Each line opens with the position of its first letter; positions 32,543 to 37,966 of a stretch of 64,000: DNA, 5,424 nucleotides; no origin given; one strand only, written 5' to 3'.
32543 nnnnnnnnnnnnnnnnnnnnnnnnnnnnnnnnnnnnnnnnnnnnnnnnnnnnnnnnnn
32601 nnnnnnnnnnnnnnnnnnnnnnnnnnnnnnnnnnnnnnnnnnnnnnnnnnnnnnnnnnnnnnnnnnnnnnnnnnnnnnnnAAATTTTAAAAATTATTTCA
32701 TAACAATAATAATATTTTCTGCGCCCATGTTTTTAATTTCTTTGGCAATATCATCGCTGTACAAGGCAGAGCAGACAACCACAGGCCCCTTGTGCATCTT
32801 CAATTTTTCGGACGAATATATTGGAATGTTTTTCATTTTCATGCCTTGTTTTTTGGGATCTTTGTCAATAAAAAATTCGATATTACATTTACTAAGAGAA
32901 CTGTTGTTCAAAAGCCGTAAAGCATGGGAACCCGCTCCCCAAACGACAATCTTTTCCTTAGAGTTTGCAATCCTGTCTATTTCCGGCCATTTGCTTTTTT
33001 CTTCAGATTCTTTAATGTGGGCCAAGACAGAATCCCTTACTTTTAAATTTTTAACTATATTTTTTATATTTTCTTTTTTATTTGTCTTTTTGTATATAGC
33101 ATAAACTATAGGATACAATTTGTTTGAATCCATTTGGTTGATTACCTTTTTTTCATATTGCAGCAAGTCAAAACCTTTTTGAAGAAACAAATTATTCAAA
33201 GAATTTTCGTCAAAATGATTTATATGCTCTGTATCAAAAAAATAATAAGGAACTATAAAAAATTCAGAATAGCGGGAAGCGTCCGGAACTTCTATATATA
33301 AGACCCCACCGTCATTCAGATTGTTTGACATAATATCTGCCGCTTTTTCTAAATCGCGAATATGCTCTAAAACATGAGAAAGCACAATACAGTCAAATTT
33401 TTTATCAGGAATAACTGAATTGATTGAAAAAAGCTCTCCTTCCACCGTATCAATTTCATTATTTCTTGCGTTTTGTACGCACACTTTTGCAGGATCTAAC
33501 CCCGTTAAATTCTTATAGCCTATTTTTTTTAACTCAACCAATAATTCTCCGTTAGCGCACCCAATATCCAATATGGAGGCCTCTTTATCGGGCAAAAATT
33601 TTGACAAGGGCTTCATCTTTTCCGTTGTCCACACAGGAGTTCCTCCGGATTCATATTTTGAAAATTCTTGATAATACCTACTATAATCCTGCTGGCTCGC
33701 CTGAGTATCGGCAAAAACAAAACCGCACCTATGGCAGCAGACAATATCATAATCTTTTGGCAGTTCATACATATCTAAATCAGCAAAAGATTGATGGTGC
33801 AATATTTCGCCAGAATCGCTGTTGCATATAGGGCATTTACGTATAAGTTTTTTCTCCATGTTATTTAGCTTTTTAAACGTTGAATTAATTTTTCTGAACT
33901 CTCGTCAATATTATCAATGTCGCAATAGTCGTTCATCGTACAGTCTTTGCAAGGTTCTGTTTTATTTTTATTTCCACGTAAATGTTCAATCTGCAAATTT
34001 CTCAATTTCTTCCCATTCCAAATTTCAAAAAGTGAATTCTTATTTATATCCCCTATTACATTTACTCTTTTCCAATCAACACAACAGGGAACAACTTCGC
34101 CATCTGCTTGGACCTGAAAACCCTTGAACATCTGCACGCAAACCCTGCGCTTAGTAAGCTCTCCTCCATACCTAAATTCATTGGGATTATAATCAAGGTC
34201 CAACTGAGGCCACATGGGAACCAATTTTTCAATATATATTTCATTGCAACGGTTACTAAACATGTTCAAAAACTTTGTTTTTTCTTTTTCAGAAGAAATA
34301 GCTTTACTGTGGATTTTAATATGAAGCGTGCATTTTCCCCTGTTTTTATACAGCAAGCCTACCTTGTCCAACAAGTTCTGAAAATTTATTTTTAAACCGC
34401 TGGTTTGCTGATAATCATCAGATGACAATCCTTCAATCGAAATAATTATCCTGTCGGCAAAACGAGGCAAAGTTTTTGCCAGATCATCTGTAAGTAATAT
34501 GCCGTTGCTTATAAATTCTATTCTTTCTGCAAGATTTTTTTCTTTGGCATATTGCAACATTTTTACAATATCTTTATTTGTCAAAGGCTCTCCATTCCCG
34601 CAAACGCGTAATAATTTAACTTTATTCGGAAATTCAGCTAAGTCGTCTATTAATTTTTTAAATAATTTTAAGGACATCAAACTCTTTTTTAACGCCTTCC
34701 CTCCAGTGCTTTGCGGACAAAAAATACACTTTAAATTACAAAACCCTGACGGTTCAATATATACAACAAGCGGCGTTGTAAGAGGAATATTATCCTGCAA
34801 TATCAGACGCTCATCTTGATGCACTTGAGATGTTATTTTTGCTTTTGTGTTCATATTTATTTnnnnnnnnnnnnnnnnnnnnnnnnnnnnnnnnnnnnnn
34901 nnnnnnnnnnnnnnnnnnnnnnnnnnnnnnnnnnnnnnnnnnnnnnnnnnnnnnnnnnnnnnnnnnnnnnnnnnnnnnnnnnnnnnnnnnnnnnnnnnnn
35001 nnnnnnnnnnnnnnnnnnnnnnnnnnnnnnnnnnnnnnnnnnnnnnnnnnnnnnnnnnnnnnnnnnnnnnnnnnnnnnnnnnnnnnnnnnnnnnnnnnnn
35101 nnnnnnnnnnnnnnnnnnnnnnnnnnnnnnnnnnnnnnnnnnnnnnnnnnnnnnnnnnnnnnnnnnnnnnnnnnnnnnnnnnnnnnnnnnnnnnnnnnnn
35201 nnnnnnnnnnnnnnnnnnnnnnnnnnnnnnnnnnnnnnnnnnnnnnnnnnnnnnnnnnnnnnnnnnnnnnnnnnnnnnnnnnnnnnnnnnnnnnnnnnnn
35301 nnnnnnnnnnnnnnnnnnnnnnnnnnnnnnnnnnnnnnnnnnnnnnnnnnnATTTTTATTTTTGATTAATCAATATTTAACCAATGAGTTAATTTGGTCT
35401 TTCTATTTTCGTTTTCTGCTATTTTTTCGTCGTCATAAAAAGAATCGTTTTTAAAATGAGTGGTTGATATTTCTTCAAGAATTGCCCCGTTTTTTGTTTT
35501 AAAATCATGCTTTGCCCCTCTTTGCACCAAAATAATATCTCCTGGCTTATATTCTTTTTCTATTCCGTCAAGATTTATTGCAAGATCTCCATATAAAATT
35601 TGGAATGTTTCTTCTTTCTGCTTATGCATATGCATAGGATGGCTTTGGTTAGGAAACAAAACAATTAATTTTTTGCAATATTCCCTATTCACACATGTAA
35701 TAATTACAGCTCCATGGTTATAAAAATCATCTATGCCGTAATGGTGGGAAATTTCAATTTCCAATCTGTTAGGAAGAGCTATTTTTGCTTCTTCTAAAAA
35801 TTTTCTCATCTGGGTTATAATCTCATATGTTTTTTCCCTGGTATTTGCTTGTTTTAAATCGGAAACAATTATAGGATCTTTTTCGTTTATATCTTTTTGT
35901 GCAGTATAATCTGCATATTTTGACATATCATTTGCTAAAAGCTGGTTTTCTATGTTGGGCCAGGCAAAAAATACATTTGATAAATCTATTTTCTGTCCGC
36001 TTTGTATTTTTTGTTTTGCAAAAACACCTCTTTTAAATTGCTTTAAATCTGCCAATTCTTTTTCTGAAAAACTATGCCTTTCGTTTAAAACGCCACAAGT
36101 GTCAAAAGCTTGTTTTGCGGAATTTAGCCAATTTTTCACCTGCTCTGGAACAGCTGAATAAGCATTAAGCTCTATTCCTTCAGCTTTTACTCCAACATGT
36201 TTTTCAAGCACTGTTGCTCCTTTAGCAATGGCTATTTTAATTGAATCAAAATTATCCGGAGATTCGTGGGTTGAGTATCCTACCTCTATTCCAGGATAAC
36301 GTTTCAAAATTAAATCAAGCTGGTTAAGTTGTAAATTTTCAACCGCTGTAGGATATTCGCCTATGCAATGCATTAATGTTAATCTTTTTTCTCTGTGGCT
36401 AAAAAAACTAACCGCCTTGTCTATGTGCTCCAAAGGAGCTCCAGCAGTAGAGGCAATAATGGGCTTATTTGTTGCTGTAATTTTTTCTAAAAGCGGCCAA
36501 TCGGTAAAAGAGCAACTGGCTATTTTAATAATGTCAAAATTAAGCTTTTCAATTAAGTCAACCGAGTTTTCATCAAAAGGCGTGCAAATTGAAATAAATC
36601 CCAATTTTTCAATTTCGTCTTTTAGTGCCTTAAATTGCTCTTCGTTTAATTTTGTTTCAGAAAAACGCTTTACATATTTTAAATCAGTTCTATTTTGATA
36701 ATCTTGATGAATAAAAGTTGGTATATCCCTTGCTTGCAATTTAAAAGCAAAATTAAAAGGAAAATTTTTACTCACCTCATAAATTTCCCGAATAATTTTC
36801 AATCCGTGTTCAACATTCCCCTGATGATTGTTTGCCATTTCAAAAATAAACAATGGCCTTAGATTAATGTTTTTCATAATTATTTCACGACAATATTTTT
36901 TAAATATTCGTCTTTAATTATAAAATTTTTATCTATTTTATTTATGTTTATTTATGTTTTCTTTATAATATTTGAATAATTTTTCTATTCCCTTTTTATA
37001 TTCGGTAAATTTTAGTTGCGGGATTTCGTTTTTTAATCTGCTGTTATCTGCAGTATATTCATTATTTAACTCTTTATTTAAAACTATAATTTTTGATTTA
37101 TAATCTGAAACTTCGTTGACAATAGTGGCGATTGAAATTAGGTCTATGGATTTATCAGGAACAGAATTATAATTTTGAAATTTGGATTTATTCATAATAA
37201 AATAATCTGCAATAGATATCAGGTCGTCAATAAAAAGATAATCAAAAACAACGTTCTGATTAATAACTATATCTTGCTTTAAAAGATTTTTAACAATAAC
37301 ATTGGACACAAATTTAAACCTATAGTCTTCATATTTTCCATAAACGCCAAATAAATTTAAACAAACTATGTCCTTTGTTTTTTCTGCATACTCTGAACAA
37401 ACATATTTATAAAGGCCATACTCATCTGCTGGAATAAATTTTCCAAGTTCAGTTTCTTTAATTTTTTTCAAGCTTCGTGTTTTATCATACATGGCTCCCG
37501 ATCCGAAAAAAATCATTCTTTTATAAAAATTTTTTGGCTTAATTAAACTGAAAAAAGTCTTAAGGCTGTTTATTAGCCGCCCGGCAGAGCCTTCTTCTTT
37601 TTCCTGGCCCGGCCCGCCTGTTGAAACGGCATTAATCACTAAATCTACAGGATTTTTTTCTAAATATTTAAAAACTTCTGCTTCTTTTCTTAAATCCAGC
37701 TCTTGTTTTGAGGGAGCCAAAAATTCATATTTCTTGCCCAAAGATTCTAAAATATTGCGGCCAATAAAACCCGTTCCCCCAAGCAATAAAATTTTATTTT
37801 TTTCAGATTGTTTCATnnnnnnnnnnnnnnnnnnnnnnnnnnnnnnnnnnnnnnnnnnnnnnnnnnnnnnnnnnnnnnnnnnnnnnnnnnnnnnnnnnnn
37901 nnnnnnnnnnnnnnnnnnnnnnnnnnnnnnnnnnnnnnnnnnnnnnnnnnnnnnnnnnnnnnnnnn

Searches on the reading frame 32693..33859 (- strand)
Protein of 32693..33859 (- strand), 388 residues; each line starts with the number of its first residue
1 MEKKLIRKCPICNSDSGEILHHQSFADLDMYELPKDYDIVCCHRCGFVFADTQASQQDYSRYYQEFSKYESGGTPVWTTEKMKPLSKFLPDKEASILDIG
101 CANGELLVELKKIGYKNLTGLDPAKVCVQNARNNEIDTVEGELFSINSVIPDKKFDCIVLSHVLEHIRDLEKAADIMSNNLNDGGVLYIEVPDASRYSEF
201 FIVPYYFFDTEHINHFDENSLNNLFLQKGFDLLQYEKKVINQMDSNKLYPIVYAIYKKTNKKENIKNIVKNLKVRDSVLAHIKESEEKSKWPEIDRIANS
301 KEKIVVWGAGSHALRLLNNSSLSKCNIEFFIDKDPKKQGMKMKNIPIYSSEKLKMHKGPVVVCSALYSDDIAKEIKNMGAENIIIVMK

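Call 24: search_protein_families(library=pfam, proteins=[window:32693-33859:-], max_evalue=0.0001)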
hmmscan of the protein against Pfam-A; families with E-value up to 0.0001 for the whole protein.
window:32693-33859:- (388 aa): 9 families
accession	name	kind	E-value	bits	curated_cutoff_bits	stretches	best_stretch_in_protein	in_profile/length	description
PF13489.12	Methyltransf_23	-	2.5e-28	99.3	27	1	84-234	12-163/164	Methyltransferase domain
PF08241.18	Methyltransf_11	-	1.3e-13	51.8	21.2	1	97-189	1-95/95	Methyltransferase domain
PF13847.12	Methyltransf_31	-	2.3e-13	50.5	27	1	91-196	2-114/145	Methyltransferase domain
PF13649.12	Methyltransf_25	-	7.2e-12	46.3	27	1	96-185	1-97/97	Methyltransferase domain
PF08242.18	Methyltransf_12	-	3.8e-11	44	30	1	97-187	1-98/98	Methyltransferase domain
PF08484.17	Methyltransf_14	-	7.8e-07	29.5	23.5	1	294-373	61-143/160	C-methyltransferase C-terminal domain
PF07021.18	MetW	-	2.2e-06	27.8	21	1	94-172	15-93/193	Methionine biosynthesis protein MetW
PF02629.25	CoA_binding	-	3e-05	25.1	22.3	1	300-358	2-63/97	CoA binding domain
PF06325.19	PrmA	-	3.1e-05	24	22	1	91-186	160-255/296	Ribosomal protein L11 methyltransferase (PrmA)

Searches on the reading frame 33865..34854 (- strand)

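Call 23: search_protein_families(library=pfam, proteins=[window:33865-34854:-], max_evalue=0.0001)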
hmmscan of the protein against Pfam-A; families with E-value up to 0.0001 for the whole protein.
window:33865-34854:- (329 aa): 2 families
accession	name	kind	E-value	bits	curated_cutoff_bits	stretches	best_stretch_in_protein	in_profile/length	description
PF13186.11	SPASM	-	8.7e-16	58.4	21.5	1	239-306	1-67/67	Iron-sulfur cluster-binding domain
PF04055.27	Radical_SAM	-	1.7e-15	58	29.5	1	33-176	1-145/166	Radical SAM superfamily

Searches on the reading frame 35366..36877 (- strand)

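Call 23: search_protein_families(library=pfam, proteins=[window:35366-36877:-], max_evalue=0.0001)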
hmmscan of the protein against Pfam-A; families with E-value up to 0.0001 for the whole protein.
window:35366-36877:- (503 aa): 3 families
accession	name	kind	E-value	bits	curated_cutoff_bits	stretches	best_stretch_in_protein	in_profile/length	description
PF03102.20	NeuB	-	2.2e-43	148.9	22.1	1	46-262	14-237/241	NeuB family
PF07883.17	Cupin_2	-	1.4e-08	34.8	27.2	1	406-461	4-58/70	Cupin domain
PF07385.18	Lyx_isomer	-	7.2e-06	25.8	20.8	0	373-424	51-111/222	D-lyxose isomerase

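Call 44: search_protein_families(library=ncbifam, proteins=[window:35366-36877:-], max_evalue=0.1)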
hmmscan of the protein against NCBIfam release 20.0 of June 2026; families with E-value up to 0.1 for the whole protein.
window:35366-36877:- (503 aa): 5 families
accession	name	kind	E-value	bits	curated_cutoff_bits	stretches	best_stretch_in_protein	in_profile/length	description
TIGR03569.1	NeuB_NnaB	equivalog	1.8e-44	152.2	399.65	1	10-334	3-327/329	N-acetylneuraminate synthase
TIGR03586.1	PseI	equivalog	8e-41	140.3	340.25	1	8-332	2-323/327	pseudaminic acid synthase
NF006421.0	PRK08673.1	subfamily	0.013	14.7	335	1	77-141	142-205/338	3-deoxy-7-phosphoheptulonate synthase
TIGR04366.1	cupin_WbuC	subfamily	0.044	13.7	42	1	404-434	38-68/132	WbuC family cupin fold metalloprotein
TIGR01361.1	DAHP_synth_Bsub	equivalog_domain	0.057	12.8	267.75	0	77-142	73-137/260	3-deoxy-7-phosphoheptulonate synthase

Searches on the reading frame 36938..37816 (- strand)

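Call 23: search_protein_families(library=pfam, proteins=[window:36938-37816:-], max_evalue=0.0001)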
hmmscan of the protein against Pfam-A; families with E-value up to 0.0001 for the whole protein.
window:36938-37816:- (292 aa): 2 families
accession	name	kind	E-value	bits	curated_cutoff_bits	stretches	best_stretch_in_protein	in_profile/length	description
PF01370.27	Epimerase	-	3.8e-21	76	20.9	1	9-216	1-237/240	NAD dependent epimerase/dehydratase family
PF04321.23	RmlD_sub_bind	-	1.6e-06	27.9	27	1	8-63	2-58/287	RmlD substrate binding domain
